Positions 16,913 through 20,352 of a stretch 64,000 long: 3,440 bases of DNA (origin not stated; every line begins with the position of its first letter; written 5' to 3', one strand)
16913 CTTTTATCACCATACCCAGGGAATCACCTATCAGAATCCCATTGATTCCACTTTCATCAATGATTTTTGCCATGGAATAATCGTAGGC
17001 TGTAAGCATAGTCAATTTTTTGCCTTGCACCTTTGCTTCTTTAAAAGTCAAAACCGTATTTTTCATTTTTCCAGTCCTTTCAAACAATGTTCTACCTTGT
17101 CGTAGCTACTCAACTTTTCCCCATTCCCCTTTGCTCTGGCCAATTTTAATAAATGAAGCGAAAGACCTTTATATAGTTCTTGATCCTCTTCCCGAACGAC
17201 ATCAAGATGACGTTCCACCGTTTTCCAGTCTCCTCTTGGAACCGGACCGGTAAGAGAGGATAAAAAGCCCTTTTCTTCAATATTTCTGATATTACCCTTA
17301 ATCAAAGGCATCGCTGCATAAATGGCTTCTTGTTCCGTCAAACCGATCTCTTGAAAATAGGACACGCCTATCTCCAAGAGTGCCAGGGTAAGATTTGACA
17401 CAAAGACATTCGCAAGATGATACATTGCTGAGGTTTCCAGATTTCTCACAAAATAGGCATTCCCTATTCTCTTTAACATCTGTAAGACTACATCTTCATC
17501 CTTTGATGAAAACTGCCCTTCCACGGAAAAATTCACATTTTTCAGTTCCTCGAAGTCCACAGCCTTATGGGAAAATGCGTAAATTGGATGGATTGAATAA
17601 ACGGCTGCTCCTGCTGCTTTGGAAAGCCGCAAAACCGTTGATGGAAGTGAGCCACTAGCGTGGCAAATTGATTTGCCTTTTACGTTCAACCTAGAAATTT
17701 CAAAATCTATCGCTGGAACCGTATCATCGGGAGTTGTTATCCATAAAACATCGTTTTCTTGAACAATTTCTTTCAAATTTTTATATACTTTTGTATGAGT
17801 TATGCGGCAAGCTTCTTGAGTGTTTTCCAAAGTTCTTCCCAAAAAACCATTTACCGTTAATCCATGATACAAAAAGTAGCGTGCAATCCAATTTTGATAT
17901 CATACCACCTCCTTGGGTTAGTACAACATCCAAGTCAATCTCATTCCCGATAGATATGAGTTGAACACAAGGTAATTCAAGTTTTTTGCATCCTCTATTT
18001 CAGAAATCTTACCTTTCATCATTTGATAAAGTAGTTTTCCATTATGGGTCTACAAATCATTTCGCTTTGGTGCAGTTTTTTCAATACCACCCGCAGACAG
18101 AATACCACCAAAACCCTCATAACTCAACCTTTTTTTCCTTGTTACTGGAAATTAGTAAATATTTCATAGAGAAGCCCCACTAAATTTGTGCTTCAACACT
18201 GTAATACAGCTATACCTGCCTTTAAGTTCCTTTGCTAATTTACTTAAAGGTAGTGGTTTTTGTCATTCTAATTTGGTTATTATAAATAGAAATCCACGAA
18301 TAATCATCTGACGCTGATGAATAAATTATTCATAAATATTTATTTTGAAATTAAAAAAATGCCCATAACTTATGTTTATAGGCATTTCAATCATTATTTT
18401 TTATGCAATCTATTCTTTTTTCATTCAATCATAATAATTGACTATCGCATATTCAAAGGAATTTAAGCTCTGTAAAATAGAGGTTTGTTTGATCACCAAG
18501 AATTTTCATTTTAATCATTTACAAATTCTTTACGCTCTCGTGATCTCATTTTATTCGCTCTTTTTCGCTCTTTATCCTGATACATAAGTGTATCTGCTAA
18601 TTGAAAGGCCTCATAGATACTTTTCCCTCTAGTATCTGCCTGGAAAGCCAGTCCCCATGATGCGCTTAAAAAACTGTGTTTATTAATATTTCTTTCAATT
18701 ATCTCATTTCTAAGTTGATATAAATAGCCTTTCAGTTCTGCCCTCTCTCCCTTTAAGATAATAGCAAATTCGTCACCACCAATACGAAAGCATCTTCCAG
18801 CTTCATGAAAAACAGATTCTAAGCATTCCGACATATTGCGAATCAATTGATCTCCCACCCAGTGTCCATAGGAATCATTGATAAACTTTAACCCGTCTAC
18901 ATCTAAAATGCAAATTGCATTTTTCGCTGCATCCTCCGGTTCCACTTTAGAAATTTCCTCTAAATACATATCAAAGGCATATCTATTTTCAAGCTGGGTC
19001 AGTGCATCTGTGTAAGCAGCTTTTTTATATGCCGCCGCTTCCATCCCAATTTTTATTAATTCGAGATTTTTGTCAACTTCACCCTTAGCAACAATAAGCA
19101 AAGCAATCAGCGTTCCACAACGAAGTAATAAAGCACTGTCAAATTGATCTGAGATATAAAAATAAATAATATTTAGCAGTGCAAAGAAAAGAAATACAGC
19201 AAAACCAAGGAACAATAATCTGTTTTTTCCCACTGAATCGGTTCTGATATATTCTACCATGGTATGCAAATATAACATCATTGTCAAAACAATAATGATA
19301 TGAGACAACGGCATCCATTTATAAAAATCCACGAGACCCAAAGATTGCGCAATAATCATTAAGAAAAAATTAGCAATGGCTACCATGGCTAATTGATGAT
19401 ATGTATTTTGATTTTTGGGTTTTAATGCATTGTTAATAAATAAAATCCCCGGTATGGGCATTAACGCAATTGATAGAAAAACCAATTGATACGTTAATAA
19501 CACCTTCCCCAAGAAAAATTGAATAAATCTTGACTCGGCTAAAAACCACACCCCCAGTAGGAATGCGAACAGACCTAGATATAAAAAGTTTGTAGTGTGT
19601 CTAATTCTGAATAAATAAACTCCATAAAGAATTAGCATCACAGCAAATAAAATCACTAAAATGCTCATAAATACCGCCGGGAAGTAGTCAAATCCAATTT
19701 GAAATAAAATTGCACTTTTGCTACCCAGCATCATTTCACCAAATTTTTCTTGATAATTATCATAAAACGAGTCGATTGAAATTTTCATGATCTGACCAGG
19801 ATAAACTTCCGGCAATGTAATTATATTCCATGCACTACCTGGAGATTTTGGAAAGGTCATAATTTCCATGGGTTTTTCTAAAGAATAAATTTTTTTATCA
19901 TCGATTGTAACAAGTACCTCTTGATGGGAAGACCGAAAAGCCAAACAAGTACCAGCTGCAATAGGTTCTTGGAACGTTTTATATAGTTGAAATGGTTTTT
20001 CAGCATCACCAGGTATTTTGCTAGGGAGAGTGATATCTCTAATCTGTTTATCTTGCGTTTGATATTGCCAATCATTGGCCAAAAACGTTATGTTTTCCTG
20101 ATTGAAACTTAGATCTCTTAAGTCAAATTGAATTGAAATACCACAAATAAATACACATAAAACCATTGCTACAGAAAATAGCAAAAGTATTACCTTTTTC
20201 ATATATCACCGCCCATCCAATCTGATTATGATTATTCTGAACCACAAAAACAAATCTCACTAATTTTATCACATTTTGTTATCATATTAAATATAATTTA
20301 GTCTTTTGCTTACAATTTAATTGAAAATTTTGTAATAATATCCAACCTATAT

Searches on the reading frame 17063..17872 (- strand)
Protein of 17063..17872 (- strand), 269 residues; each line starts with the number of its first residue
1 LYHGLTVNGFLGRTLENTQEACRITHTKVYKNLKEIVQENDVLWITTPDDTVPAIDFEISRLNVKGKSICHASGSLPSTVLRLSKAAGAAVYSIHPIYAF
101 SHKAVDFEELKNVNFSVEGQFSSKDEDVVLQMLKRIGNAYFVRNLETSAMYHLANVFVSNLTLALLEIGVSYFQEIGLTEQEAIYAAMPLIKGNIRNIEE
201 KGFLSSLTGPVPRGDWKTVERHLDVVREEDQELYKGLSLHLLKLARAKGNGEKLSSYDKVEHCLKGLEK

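Call 8: search_protein_families(library=pfam, proteins=[window:17063-17872:-], max_evalue=0.001)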
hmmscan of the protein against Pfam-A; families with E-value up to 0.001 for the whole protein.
window:17063-17872:- (269 aa): 1 family
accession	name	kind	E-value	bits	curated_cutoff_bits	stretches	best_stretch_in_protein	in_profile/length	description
PF10728.14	DUF2520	-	2.9e-29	101.8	25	1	115-239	3-123/125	Domain of unknown function (DUF2520)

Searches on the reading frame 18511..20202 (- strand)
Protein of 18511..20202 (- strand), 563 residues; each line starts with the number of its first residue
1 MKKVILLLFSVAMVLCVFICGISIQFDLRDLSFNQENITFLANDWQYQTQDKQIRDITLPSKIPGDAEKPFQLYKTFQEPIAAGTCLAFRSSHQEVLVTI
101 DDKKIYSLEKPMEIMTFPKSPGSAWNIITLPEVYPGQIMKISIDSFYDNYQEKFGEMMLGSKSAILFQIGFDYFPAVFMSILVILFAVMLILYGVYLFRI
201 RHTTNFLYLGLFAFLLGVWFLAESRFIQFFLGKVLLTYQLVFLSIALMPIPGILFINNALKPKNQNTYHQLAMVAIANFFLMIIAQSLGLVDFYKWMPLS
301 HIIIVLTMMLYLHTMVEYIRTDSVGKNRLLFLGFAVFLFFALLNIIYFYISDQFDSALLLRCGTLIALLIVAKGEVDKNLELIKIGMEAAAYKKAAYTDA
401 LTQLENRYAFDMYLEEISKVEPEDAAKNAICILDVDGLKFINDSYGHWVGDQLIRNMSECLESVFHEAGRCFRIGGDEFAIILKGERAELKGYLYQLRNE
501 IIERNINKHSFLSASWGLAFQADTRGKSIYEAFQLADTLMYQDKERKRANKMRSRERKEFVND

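Call 8: search_protein_families(library=pfam, proteins=[window:18511-20202:-], max_evalue=0.001)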
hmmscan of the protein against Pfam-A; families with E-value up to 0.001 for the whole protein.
window:18511-20202:- (563 aa): 2 families
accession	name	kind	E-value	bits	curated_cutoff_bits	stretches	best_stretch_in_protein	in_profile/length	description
PF00990.26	GGDEF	-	2.6e-26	92.8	23.8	1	396-548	1-159/161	Diguanylate cyclase, GGDEF domain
PF07695.17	7TMR-DISM_7TM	-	2.3e-06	28.1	29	1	181-371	6-198/205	7TM diverse intracellular signalling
